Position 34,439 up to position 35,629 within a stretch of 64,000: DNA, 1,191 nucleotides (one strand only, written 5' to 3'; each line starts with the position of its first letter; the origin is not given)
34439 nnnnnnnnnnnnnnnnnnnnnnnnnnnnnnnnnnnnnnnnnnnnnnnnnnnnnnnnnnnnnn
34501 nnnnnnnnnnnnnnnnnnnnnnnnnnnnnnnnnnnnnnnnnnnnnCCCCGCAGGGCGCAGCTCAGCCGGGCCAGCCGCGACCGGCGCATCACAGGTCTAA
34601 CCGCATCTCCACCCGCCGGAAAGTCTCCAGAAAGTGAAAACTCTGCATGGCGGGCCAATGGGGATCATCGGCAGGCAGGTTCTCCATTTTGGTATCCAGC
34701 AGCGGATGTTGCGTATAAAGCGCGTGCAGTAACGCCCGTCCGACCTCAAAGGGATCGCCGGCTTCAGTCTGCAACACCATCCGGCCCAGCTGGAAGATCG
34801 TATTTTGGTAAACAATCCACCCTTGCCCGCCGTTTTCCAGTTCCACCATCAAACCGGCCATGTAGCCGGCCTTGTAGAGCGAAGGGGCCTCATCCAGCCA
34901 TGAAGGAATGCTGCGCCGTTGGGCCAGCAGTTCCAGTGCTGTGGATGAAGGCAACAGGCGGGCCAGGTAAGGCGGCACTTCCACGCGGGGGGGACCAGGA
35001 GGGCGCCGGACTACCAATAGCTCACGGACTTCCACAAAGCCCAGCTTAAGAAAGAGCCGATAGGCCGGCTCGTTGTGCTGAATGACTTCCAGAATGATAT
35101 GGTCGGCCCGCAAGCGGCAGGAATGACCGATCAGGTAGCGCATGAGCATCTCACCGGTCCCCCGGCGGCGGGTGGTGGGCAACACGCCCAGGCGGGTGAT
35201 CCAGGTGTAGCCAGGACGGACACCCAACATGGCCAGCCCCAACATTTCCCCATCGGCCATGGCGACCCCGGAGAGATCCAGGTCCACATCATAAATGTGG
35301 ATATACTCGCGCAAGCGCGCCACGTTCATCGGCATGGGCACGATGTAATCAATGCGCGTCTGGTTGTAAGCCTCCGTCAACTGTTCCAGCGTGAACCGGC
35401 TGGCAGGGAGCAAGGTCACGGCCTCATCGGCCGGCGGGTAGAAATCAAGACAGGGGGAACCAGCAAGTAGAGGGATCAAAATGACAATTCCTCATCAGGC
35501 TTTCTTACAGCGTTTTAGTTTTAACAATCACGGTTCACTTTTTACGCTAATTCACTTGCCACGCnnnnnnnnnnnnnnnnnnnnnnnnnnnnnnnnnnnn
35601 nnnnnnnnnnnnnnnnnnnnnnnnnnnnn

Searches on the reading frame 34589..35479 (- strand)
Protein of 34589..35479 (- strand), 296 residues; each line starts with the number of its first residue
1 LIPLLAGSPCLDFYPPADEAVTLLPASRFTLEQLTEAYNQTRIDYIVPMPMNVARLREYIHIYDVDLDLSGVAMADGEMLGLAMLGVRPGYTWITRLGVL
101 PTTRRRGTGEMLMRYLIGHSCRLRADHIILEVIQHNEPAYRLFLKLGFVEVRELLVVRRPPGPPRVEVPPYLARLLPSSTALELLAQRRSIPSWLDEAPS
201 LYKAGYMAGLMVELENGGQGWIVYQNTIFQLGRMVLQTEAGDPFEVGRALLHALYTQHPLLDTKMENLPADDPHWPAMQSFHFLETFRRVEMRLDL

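Call 3: search_protein_families(library=pfam, proteins=[window:34589-35479:-], max_evalue=0.01)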
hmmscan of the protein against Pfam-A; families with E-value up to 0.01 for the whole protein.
window:34589-35479:- (296 aa): 4 families
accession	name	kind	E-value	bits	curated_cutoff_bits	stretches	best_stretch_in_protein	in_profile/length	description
PF00583.31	Acetyltransf_1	-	3.4e-12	47.1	20.7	1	69-148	34-116/116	Acetyltransferase (GNAT) family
PF13508.13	Acetyltransf_7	-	1.9e-09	38.2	27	1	72-150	7-84/84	Acetyltransferase (GNAT) domain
PF08445.16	FR47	-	9.3e-08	32.4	22.1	1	87-152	17-81/86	FR47-like protein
PF13673.13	Acetyltransf_10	-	2.7e-05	24.6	23.6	1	72-152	35-111/128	Acetyltransferase (GNAT) domain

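Call 36: search_protein_families(library=ncbifam, proteins=[window:34589-35479:-], max_evalue=0.001)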
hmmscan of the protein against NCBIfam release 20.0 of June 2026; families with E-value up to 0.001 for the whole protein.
window:34589-35479:- (296 aa): 8 families
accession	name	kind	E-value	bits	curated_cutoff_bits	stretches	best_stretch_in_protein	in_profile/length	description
TIGR01575.1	rimI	equivalog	3.3e-10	40.2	86.4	1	72-152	36-116/132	ribosomal protein S18-alanine N-acetyltransferase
TIGR03103.1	trio_acet_GNAT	equivalog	6.2e-06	25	569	1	97-166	161-230/547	N-acetylglutaminylglutamine synthetase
NF002959.0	PRK03624.1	equivalog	1.2e-05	25.1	124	1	67-156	48-137/147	GNAT family acetyltransferase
TIGR03448.1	mycothiol_MshD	equivalog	0.00022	20.6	163.1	1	97-151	234-288/294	mycothiol synthase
NF000487.1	stat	exception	0.00024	20.7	420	1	75-149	86-162/189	streptothricin N-acetyltransferase STAT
NF049894.1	CG3035_N_ac_Glu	equivalog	0.0003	20.1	280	1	96-150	237-291/300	N-acetylglutamate synthase, CG3035 family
NF007025.1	PRK09491.1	equivalog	0.00064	19.7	173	0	95-152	66-123/145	ribosomal protein S18-alanine N-acetyltransferase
NF007853.0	PRK10562.1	equivalog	0.00067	19.9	125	0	93-151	70-123/146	N-acetyltransferase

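Call 55: search_solved_structures(query=window:34589-35479:-, max_evalue=0.01)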
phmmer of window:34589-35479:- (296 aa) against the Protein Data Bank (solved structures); distinct sequences matched with E-value up to 0.01: 8.
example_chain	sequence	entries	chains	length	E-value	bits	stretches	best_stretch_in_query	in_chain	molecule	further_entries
6tgx_A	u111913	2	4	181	0.00015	24.6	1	92-154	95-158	Acyl-CoA N-acyltransferases (NAT) superfamily protein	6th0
5dwm_A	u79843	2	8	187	0.00025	23.9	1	72-150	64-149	Phosphinothricin N-acetyltransferase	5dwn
2vi7_A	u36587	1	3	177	0.0043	19.8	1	27-151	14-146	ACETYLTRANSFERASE PA1377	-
2ge3_A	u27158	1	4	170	0.0054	19.5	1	69-150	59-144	probable acetyltransferase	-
2c27_A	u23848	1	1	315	0.0065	19.2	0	76-169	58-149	MYCOTHIOL SYNTHASE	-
1ozp_A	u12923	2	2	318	0.0067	19.2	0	76-169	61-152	hypothetical protein Rv0819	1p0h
3ld2_A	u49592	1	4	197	0.0089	18.8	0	25-149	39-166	Putative acetyltransferase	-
7ypu_A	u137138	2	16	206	0.0098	18.6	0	75-149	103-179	Acetyltransferase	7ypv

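Call 56: find_homologous_proteins(query=window:34589-35479:-, max_evalue=0.00001)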
Query window:34589-35479:- (296 aa): 1148 proteins with E <= 0.00001 among 4411 candidates; the best 120 are listed.
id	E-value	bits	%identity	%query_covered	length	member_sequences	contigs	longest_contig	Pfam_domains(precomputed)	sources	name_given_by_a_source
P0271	2.0e-189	646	97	100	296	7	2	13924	PF13673.14,PF13508.14,PF08445.17,PF00583.32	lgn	-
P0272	3.9e-171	586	89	98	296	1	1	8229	PF13508.14,PF08445.17,PF00583.32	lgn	-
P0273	1.1e-123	431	66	95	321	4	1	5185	PF13673.14,PF13508.14,PF08445.17,PF00583.32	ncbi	-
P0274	4.9e-123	428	67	93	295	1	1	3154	PF13508.14,PF00583.32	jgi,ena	-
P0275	6.5e-123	428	68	93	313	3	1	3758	PF13508.14,PF08445.17,PF00583.32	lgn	-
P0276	2.4e-122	426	65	94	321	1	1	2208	PF13508.14,PF08445.17,PF00583.32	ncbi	-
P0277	2.7e-122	426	64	97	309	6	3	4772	PF13673.14,PF13508.14,PF08445.17,PF00583.32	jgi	jgi:ribosomal protein S18 acetylase RimI-like enzyme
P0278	4.7e-122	425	68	93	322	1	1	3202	PF13508.14,PF00583.32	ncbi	-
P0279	8.0e-122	424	64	95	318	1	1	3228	PF13673.14,PF13508.14,PF08445.17,PF00583.32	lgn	-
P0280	1.3e-121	424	65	95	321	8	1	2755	PF13673.14,PF13508.14,PF08445.17,PF00583.32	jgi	jgi:ribosomal protein S18 acetylase RimI-like enzyme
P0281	2.4e-121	423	63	100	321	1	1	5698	PF13673.14,PF13508.14,PF08445.17,PF00583.32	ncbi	-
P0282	8.5e-121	421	66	96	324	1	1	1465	PF13508.14,PF08445.17,PF00583.32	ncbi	-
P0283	1.0e-120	421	66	95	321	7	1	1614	PF13673.14,PF13508.14,PF08445.17,PF00583.32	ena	-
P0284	1.9e-120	420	67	95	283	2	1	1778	PF13508.14,PF00583.32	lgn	-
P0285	3.4e-120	419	64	95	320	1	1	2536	PF13673.14,PF13508.14,PF08445.17,PF00583.32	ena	-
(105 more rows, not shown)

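Call 79: predict_structure(alignment_id=A2)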
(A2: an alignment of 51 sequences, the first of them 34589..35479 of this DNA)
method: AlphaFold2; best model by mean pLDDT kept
length: 296 residues; sequences in the alignment: 51
mean_pLDDT: 89.5   pTM: 0.84
mean pLDDT of the five models: 89.5, 89.3, 89.1, 88.9, 88.8
residues with pLDDT >= 90: 230; 70-90: 38; 50-70: 9; < 50: 19
segments of 3 or more residues with pLDDT < 50: 1-17
pLDDT, mean of each block of 10 residues (from residue 1): 37 47 96 92 61 94 97 93 95 88 79 97 98 90 96 95 93 97 93 89 94 98 95 96 98 97 93 97 95 97
secondary structure, 60 per line:
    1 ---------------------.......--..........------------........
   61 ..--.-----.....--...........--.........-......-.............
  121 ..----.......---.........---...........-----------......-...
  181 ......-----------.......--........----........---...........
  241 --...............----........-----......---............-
elements in order: E22-25 H31-40 H53-62 E71-75 E78-88 E91-99 H101-106 H108-122 E127-133 H137-145 E149-159 E171-176 H178-186 H198-204 E207-214 E219-226 E230-240 H243-257 E262-269 H275-280 E284-295

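Call 81: fold_search(model_id=the predicted structure, library=pdb)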
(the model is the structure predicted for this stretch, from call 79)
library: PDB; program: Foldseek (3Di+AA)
matches with E <= 10: 1182; with E <= 0.001: 654
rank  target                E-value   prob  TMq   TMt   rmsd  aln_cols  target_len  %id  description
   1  3ddd                  1.8e-13  1.00  0.57  0.60   8.1       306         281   17  Crystal structure of A Putative Acetyltransferase (NP_142035.1) from PYROCOCCUS HORIKOSHII at 2.25 A resolution (released 2008-06-24)
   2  7wx5                  1.6e-12  1.00  0.55  0.56   6.2       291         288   11  a Legionella acetyltransferase effector VipF (released 2023-02-22)
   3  2wpw_C                5.9e-12  1.00  0.60  0.56   6.8       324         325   13  Tandem GNAT protein from the clavulanic acid biosynthesis pathway (without AcCoA) (released 2009-12-29)
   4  7wx7                  6.3e-12  1.00  0.59  0.62   5.6       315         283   13  complex of a legionella acetyltransferase VipF and COA/ACO (released 2023-02-22)
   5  2wpw_A                8.4e-12  1.00  0.62  0.57   6.6       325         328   13  Tandem GNAT protein from the clavulanic acid biosynthesis pathway (without AcCoA) (released 2009-12-29)
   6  2wpx_A                8.4e-12  1.00  0.60  0.56   6.8       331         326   13  Tandem GNAT protein from the clavulanic acid biosynthesis pathway (with AcCoA) (released 2009-12-29)
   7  6wqb                  1.0e-11  1.00  0.56  0.57   7.1       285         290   12  Crystal structure of VipF from Legionella hackeliae in complex with acetyl-CoA (released 2021-11-10)
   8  2wpw_B                1.8e-11  1.00  0.61  0.56   6.5       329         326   14  Tandem GNAT protein from the clavulanic acid biosynthesis pathway (without AcCoA) (released 2009-12-29)
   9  3tt2                  2.0e-11  1.00  0.67  0.64   5.1       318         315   16  Crystal Structure of GCN5-related N-Acetyltransferase from Sphaerobacter thermophilus (released 2011-10-05)
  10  6rft_D                2.3e-11  1.00  0.51  0.40   8.3       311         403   14  Crystal structure of Eis2 from Mycobacterium abscessus bound to Acetyl-CoA (released 2019-07-10)
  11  6rft_B                3.0e-11  1.00  0.52  0.41   7.9       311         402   14  Crystal structure of Eis2 from Mycobacterium abscessus bound to Acetyl-CoA (released 2019-07-10)
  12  6rft_F                3.4e-11  1.00  0.52  0.40   8.0       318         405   13  Crystal structure of Eis2 from Mycobacterium abscessus bound to Acetyl-CoA (released 2019-07-10)
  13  6rfy_D                3.8e-11  1.00  0.51  0.39   8.3       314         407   13  Crystal structure of Eis2 form Mycobacterium abscessus (released 2019-07-10)
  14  6rft_C                4.1e-11  1.00  0.52  0.41   8.1       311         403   14  Crystal structure of Eis2 from Mycobacterium abscessus bound to Acetyl-CoA (released 2019-07-10)
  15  6wqc                  4.6e-11  1.00  0.58  0.58   7.3       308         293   11  Crystal structure of VipF from Legionella hackeliae in complex with CoA (released 2021-11-10)
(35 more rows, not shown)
